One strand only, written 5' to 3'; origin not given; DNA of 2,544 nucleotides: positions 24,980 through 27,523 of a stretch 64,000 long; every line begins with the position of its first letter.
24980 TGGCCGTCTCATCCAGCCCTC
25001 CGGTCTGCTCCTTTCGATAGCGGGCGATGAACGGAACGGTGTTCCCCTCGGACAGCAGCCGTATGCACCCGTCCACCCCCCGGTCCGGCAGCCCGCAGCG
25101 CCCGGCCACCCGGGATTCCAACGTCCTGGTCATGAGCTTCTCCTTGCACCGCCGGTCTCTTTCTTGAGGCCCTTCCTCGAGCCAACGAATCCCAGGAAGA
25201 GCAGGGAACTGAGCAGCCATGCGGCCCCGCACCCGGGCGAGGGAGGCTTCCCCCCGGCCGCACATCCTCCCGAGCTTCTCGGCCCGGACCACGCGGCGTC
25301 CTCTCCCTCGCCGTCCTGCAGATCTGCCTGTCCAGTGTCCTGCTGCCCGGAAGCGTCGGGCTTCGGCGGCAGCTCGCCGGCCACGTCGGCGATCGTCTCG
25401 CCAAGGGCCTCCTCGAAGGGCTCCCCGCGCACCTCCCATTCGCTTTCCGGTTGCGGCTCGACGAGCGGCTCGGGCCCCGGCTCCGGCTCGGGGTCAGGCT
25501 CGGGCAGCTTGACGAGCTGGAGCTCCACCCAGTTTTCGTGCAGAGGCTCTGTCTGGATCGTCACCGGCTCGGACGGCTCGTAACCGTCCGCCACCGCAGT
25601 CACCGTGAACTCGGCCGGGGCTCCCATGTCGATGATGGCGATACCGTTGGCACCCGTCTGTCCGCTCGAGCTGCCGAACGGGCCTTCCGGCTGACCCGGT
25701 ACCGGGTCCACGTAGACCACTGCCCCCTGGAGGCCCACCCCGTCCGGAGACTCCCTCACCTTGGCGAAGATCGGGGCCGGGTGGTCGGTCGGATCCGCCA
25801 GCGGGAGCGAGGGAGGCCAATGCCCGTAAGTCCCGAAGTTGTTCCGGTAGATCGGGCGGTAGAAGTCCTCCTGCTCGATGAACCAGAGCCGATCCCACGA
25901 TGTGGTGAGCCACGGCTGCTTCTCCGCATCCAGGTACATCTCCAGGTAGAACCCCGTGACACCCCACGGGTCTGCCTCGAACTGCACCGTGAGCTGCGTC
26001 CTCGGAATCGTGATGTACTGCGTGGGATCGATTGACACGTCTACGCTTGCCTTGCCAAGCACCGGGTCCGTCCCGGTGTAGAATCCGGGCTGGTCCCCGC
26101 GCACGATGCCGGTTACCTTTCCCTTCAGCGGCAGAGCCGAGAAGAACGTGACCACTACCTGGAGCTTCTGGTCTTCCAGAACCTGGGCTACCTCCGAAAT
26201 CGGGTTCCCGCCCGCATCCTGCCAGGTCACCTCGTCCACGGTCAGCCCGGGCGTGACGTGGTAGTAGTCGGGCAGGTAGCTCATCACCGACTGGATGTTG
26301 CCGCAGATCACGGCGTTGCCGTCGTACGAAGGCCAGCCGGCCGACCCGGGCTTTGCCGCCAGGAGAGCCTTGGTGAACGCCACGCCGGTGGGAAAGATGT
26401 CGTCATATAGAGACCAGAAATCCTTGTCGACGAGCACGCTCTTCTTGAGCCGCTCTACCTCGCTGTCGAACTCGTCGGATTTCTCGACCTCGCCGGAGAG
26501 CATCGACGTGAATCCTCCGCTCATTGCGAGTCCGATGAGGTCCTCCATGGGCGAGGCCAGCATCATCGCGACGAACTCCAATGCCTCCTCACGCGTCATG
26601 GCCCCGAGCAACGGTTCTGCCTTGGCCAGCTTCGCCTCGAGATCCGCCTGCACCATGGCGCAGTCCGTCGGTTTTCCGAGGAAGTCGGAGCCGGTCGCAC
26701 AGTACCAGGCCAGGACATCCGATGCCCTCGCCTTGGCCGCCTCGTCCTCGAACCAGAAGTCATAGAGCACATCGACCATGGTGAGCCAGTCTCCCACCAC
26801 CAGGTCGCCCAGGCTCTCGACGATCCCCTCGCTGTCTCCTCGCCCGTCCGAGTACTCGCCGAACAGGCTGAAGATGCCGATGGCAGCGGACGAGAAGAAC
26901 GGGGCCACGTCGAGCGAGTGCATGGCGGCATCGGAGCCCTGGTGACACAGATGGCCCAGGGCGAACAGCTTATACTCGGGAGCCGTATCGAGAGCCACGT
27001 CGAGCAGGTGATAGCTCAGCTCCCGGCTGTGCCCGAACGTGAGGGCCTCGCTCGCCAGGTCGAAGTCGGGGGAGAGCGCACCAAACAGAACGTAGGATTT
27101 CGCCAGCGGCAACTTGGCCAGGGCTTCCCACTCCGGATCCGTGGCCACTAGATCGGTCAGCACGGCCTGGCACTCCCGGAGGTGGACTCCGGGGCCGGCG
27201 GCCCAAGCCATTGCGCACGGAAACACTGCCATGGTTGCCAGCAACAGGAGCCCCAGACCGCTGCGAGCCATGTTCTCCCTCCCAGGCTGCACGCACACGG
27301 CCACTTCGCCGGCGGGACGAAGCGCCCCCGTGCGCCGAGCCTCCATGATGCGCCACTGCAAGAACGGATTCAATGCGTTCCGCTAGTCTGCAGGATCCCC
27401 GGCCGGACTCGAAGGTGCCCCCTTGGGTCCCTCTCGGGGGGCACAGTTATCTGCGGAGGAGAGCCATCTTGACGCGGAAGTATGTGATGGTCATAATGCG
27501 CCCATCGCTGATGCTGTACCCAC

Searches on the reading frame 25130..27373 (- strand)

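Call 8: search_protein_families(library=pfam, proteins=[window:25130-27373:-], max_evalue=1)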
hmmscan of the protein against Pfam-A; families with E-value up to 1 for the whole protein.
window:25130-27373:- (747 aa): 3 families
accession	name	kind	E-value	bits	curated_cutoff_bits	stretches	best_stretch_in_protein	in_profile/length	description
PF00882.24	Zn_dep_PLPC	-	0.00053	20.4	26.8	1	84-156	21-98/167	Zinc dependent phospholipase C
PF13620.12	CarboxypepD_reg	-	0.00089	20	32.3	1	538-607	5-70/82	Carboxypeptidase regulatory-like domain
PF05887.16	Trypan_PARP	-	0.052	14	100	1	625-682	58-113/134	Procyclic acidic repetitive protein (PARP)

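Call 52: search_protein_families(library=ncbifam, proteins=[window:25130-27373:-], max_evalue=0.1)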
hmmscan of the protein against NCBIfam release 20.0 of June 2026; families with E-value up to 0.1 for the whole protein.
window:25130-27373:- (747 aa): 0 families
